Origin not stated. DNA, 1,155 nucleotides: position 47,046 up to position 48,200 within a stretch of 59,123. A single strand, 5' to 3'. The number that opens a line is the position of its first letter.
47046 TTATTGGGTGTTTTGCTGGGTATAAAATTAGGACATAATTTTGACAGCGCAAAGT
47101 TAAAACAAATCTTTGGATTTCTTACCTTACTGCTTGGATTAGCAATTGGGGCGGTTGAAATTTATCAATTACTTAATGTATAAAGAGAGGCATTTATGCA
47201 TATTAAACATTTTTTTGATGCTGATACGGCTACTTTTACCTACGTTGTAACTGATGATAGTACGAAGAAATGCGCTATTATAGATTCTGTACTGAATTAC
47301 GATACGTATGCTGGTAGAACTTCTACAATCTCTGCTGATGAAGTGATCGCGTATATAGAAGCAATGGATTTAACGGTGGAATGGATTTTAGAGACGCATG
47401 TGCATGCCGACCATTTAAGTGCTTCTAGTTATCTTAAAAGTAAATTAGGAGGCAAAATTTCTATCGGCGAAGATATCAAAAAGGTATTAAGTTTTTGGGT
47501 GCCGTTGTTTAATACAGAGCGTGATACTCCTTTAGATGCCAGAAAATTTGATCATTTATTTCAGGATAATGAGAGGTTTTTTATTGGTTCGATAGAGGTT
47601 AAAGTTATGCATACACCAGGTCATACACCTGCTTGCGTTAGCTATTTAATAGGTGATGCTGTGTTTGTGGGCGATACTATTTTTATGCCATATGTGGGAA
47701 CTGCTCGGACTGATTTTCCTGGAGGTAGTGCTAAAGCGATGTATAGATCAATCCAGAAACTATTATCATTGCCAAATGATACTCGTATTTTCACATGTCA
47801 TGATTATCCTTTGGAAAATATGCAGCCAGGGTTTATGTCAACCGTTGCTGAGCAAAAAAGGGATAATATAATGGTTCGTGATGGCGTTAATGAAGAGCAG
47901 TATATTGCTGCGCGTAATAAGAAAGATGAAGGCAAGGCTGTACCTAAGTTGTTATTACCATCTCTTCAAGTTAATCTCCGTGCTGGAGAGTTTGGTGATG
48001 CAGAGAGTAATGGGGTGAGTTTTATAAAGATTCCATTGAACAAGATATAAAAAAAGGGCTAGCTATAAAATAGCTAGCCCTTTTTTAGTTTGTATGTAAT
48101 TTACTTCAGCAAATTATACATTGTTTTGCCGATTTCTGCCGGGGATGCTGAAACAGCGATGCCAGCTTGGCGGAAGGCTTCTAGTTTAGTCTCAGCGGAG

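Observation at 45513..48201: Sulfur-metabolism cassette bracketed by a direct duplication of a terminator hairpin plus the 3' end of sucD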

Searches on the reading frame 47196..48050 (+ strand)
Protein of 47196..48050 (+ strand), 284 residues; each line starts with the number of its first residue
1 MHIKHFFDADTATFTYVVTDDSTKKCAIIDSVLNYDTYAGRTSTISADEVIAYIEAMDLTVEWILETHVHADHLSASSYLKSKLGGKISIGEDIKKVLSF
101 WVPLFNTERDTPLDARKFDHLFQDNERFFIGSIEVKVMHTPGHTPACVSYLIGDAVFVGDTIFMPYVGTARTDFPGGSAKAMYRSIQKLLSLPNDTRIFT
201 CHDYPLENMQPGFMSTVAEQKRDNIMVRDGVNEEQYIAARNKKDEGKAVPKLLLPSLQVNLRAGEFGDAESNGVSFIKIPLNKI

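Call 7: search_protein_families(library=ncbifam, proteins=[window:47196-48050:+], max_evalue=0.01)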
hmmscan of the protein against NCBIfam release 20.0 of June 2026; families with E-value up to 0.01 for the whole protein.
window:47196-48050:+ (284 aa): 20 families
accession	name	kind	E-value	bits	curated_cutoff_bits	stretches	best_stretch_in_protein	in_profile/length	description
NF040641.1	bifunc_ST_SDO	equivalog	3.4e-108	362.2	625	1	2-283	143-422/423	bifunctional sulfur transferase/dioxygenase Blh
TIGR03413.1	GSH_gloB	equivalog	5.8e-26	91.4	200.8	1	46-223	29-183/248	hydroxyacylglutathione hydrolase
NF007597.0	PRK10241.1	equivalog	4.8e-18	65.4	421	1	119-211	86-174/251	hydroxyacylglutathione hydrolase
NF041804.1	MBL_fold_SolJ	exception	1.5e-14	53.7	350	1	52-246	45-216/224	solanimycin biosynthesis MBL-fold hydrolase SolJ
NF012229.1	bla_class_B_core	domain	4.1e-13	49.7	100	1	46-151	37-137/139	metallo-beta-lactamase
NF033105.1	bla_subclass_B3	equivalog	1.9e-12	47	240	1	54-152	52-155/257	subclass B3 metallo-beta-lactamase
NF012140.0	blaBJP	exception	2.4e-08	33.1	600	1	41-151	74-185/294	BJP family subclass B3 metallo-beta-lactamase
NF000427.2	blaCAU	exception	9e-08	31.7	500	1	60-151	65-157/262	CAU/MBL1b family subclass B3 metallo-beta-lactamase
NF033184.1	B3_Acin_new1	exception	2.3e-07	30.2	580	1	61-150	88-178/283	putative subclass B3 metallo-beta-lactamase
NF033185.1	B3_Acin_new2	exception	9e-07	28.4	625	1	60-150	89-180/285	putative subclass B3 metallo-beta-lactamase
NF000458.2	blaPEDO-2_fam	exception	6.4e-05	22.5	550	1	60-152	90-184/285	PEDO-2 family subclass B3 metallo-beta-lactamase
NF033106.1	blaL1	exception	0.00047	19.2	560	1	61-154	98-192/290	L1 family subclass B3 metallo-beta-lactamase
NF000405.1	HARLDQ_not_B3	exception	0.00048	19.8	350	1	46-152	61-171/267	HARLDQ motif MBL-fold protein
NF000287.1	SMB1_fam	exception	0.00081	18.8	400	1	42-150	61-175/280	SMB-1 family subclass B3 metallo-beta-lactamase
NF000216.2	blaFEZ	exception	0.0009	18.5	600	1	63-150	85-175/282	FEZ family subclass B3 metallo-beta-lactamase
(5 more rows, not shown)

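Call 8: search_protein_families(library=pfam, proteins=[window:47196-48050:+], max_evalue=0.01)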
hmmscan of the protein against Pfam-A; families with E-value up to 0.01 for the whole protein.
window:47196-48050:+ (284 aa): 2 families
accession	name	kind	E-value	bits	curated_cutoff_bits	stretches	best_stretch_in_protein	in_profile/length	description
PF00753.33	Lactamase_B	-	7.1e-20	72.2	22.7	1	12-202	5-196/196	Metallo-beta-lactamase superfamily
PF12706.13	Lactamase_B_2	-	0.00018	21.6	27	1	61-164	31-146/200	Beta-lactamase superfamily domain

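Call 16: find_homologous_proteins(query=window:47196-48050:+, max_evalue=1e-20)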
Query window:47196-48050:+ (284 aa): 8000 proteins with E <= 1e-20 among 8000 candidates; the best 120 are listed.
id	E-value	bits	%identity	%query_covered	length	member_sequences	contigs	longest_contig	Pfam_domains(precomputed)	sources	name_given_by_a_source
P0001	8.1e-186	634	98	100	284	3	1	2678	PF00753.34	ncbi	-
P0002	4.1e-141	487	74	100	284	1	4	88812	PF12706.14,PF00753.34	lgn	-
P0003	5.4e-141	487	71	100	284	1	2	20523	PF12706.14,PF00753.34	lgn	-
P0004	1.9e-140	485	73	100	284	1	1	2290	PF00753.34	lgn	-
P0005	2.5e-140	485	74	100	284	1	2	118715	PF00753.34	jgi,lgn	jgi:glyoxylase-like metal-dependent hydrolase (beta-lactamase superfamily II)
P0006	4.3e-140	484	74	100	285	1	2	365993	PF00753.34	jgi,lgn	jgi:glyoxylase-like metal-dependent hydrolase (beta-lactamase superfamily II)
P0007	7.1e-140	483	73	100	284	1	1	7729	PF00753.34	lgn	-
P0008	1.2e-139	482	73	100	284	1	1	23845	PF00753.34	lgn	-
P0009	1.4e-139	482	73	100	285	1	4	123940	PF00753.34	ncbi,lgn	-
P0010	1.6e-139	482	74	100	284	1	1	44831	PF12706.14,PF00753.34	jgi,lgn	jgi:glyoxylase-like metal-dependent hydrolase (beta-lactamase superfamily II)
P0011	1.7e-139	482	74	99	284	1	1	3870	PF00753.34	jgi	jgi:glyoxylase-like metal-dependent hydrolase (beta-lactamase superfamily II)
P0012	3.3e-139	481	72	100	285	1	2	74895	PF12706.14,PF00753.34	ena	-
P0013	3.4e-139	481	72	100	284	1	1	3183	PF00753.34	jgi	jgi:glyoxylase-like metal-dependent hydrolase (beta-lactamase superfamily II)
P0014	4.5e-139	481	73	100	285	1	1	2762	PF00753.34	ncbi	-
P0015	5.0e-139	480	72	100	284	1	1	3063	PF00753.34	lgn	-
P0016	5.5e-139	480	73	100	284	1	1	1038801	PF00753.34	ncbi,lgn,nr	ncbi:MAG: MBL fold metallo-hydrolase [Alphaproteobacteria bacterium]|nr:MBL fold metallo-hydrolase [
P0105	4.3e-132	458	68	100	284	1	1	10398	PF12706.14,PF00753.34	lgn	-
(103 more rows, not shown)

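Call 17: find_encoding_contigs(protein=P0002, flank=10000, max_places=3)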
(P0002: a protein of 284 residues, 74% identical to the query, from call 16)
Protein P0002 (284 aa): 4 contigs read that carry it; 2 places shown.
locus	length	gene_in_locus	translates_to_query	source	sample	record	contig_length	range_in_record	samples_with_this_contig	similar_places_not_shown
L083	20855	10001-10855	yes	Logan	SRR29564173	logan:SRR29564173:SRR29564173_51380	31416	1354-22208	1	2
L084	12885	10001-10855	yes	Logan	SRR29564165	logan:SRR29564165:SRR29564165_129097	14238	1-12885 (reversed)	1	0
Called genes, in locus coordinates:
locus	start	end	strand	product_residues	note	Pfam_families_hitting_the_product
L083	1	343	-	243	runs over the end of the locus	PF00106:adh_short, PF01370:Epimerase (weak), PF08659:KR, PF13460:NAD_binding_10 (faint), PF13561:adh_short_C2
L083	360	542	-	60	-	-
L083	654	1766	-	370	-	PF00871:Acetate_kinase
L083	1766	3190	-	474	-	PF01575:MaoC_dehydratas, PF13452:FAS1_DH_region (weak), PF01515:PTA_PTB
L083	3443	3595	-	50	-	-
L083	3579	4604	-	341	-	PF02322:Cyt_bd_oxida_II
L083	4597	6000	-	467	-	PF01654:Cyt_bd_oxida_I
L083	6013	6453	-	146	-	PF00210:Ferritin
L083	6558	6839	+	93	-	PF01022:HTH_5, PF12840:HTH_20, PF12802:MarR_2 (weak), PF13412:HTH_24 (faint)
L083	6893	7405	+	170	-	-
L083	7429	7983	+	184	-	PF00581:Rhodanese, PF11127:YgaP-like_TM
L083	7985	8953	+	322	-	PF03773:ArsP_1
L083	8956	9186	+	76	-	PF13192:Thioredoxin_3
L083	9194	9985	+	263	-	PF01925:TauE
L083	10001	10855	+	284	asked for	PF00753:Lactamase_B, PF12706:Lactamase_B_2 (weak)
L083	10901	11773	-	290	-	PF01256:Carb_kinase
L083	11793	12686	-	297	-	PF01476:LysM, PF03734:YkuD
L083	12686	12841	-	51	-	-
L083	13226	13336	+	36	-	-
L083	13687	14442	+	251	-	PF00027:cNMP_binding, PF13545:HTH_Crp_2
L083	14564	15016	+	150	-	-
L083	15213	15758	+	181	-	PF01292:Ni_hydr_CYTB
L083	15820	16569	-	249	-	PF01925:TauE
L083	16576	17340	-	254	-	PF00899:ThiF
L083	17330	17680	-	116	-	PF22668:DUF7009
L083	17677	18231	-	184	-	PF12804:NTP_transf_3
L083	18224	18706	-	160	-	PF02391:MoaE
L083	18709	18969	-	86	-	PF02597:ThiS (weak)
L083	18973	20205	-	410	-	PF05940:NnrS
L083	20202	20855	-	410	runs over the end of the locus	PF03453:MoeA_N, PF00994:MoCF_biosynth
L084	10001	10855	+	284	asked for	PF00753:Lactamase_B, PF12706:Lactamase_B_2 (weak)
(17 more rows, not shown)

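Call 18: find_encoding_contigs(protein=P0016, flank=10000, max_places=2)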
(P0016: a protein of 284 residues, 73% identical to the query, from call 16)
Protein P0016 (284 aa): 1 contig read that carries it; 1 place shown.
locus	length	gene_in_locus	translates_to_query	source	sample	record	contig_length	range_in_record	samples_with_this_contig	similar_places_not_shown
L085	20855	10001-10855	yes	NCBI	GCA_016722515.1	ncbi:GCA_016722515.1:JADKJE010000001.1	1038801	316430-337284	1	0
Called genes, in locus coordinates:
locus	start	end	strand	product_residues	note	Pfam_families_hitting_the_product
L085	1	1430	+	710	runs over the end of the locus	PF12796:Ank_2, PF13637:Ank_4, PF00023:Ank, PF13637:Ank_4, PF13857:Ank_5, PF12796:Ank_2, PF12796:Ank_2, PF13637:Ank_4, +5 more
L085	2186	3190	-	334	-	PF17761:DUF1016_N, PF06250:YhcG_C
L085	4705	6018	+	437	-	PF13332:Fil_haemagg_2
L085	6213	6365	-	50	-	-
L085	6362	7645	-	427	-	PF01654:Cyt_bd_oxida_I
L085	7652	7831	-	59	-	PF11127:YgaP-like_TM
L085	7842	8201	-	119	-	PF02627:CMD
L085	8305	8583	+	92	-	PF01022:HTH_5, PF12840:HTH_20, PF12802:MarR_2 (weak)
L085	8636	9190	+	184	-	PF00581:Rhodanese, PF11127:YgaP-like_TM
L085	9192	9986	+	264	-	PF01925:TauE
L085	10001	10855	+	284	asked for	PF00753:Lactamase_B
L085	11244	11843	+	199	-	-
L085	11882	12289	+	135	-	-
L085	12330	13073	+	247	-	-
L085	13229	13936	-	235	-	PF02518:HATPase_c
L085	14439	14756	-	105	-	PF04800:NDUS4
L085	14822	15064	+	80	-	PF02609:Exonuc_VII_S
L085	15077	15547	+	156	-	PF14588:YjgF_endoribonc, PF01042:Ribonuc_L-PSP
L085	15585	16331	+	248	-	PF00899:ThiF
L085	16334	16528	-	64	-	PF04588:HIG_1_N (weak)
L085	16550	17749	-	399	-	PF02826:2-Hacid_dh_C (faint), PF03446:NAD_binding_2, PF03807:F420_oxidored, PF02153:PDH_N, PF20463:PDH_C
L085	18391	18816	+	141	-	-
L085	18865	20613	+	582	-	PF00920:ILVD_EDD_N, PF24877:ILV_EDD_C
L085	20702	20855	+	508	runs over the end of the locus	PF01039:Carboxyl_trans, PF03255:ACCA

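Call 48: find_encoding_contigs(protein=P0105, flank=10000, max_places=2)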
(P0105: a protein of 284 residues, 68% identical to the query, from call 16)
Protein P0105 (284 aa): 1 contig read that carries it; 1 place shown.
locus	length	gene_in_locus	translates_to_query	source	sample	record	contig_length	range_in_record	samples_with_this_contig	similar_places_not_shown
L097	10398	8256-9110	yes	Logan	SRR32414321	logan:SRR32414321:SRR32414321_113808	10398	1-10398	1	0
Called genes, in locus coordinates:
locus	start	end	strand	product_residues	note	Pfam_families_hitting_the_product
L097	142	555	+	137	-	PF13310:Virulence_RhuM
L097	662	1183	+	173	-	PF12915:DUF3833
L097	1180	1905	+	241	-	PF00106:adh_short, PF05368:NmrA (weak), PF08659:KR, PF13561:adh_short_C2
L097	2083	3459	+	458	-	-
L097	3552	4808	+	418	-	PF01593:Amino_oxidase, PF13450:NAD_binding_8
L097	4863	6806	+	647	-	PF00012:HSP70, PF06723:MreB_Mbl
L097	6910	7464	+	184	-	PF00581:Rhodanese, PF11127:YgaP-like_TM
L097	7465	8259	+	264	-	PF01925:TauE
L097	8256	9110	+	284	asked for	PF00753:Lactamase_B, PF12706:Lactamase_B_2 (faint)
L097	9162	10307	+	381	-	-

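Call 64: search_dna_similar(query=window:47196-48050:+, collection=plasmids, mode=protein, max_rows=12)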
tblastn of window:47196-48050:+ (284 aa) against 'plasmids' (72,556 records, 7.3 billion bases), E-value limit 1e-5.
Records with a match: 806; places in all: 1044; records where one place covers at least 80% of the query: 440.
Best place of each record, by identity: <60% 806.
By first word of the organism name: Rhizobium 56; Bacillus 51; Rhodococcus 35; Staphylococcus 32; Sphingobium 30; Paracoccus 29; Acinetobacter 26; Sinorhizobium 25; Paraburkholderia 18; Azospirillum 16; and 179 more.
By predicted mobility (MOB-suite, as given by PLSDB): non-mobilizable 548; mobilizable 134; conjugative 124.
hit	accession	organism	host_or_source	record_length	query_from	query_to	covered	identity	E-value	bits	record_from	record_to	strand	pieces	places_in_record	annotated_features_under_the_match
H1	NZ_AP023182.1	Paraburkholderia sp. PGU19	Physopelta gutta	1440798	3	284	99%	58.5%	3e-107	348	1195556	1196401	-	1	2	record has no annotation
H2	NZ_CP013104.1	Paraburkholderia caribensis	-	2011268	1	284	100%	57.7%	1e-103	338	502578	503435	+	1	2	none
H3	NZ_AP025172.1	Cupriavidus sp. P-10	-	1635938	1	284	100%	57.3%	7e-105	341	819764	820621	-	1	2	none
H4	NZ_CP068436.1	Cupriavidus necator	heavy metal containmented soil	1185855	1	284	100%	57.3%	3e-103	337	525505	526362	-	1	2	none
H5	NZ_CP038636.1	Cupriavidus oxalaticus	whole organism,sewage sludge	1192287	1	282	99%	57.7%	1e-104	341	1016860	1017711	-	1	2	none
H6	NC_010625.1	Paraburkholderia phymatum STM815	-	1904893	3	284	99%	57.4%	2e-105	343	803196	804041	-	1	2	record has no annotation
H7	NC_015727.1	Cupriavidus necator N-1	soil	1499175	3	284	99%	57.4%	4e-105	342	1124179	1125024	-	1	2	record has no annotation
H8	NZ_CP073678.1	Cupriavidus sp. KK10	Isolate,A bacterial consortium from ...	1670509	3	282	99%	57.1%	7e-104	338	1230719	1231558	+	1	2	none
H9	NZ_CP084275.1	Caballeronia grimmiae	Leptoglossus zonatus,Cell culture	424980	3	284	99%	56.4%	2e-104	340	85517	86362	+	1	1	MBL fold metallo-hydrolase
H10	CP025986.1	Ralstonia solanacearum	Cucurbita maxima,culture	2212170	2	284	100%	55.5%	2e-102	334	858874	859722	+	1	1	MBL fold metallo-hydrolase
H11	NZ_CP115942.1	Ralstonia syzygii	Musa sp.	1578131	2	284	100%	55.5%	9e-102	332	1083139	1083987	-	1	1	none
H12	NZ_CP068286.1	Ralstonia syzygii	Musa balbisiana cultivar Kepok,banana ...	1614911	2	284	100%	55.5%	9e-102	332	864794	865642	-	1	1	record has no annotation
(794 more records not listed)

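Call 65: search_solved_structures(query=window:47196-48050:+, max_evalue=1e-10)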
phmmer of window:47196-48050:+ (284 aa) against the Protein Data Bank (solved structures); distinct sequences matched with E-value up to 1e-10: 17.
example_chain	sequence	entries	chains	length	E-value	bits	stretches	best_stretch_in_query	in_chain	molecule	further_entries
9g8t_A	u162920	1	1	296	1.3e-98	333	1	3-282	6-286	Metallo-beta-lactamase domain-containing protein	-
4ysk_A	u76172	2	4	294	1.6e-93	316.3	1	1-284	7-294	Beta-lactamase domain protein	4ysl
4efz_A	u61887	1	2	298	1.7e-88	299.8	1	2-283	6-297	Metallo-beta-lactamase family protein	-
9rhq_A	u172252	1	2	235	1.9e-31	112.7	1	119-265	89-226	Metallo-beta-lactamase family protein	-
4ysb_A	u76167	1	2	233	4.5e-28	101.6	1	127-257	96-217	Metallo-beta-lactamase family protein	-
8zbd_A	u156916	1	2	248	2.1e-21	79.8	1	125-241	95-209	MBL fold metallo-hydrolase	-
4chl_A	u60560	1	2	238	9.4e-20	74.3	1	3-212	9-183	PERSULFIDE DIOXYGENASE ETHE1, MITOCHONDRIAL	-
2gcu_A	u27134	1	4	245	1.4e-19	73.8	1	4-224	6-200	Putative hydroxyacylglutathione hydrolase 3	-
5ve3_B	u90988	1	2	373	1.2e-17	67.4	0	119-234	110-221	BpPRF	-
5ve4_A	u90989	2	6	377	1.3e-17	67.3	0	119-234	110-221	BpPRF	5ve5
1xm8_A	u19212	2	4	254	1.7e-15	60.4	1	44-210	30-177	glyoxalase II | Putative hydroxyacylglutathione hydrolase 2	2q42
7ev5_A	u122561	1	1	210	9.4e-14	54.7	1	47-203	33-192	Lactamase_B domain-containing protein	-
2xf4_A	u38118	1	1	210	3.2e-13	52.9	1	47-202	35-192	HYDROXYACYLGLUTATHIONE HYDROLASE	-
6rz0_A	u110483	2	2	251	1.7e-12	50.6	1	120-211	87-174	Hydroxyacylglutathione hydrolase GloB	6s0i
3tp9_A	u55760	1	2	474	1.7e-11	47.3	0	1-202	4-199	BETA-LACTAMASE and RHODANESE DOMAIN PROTEIN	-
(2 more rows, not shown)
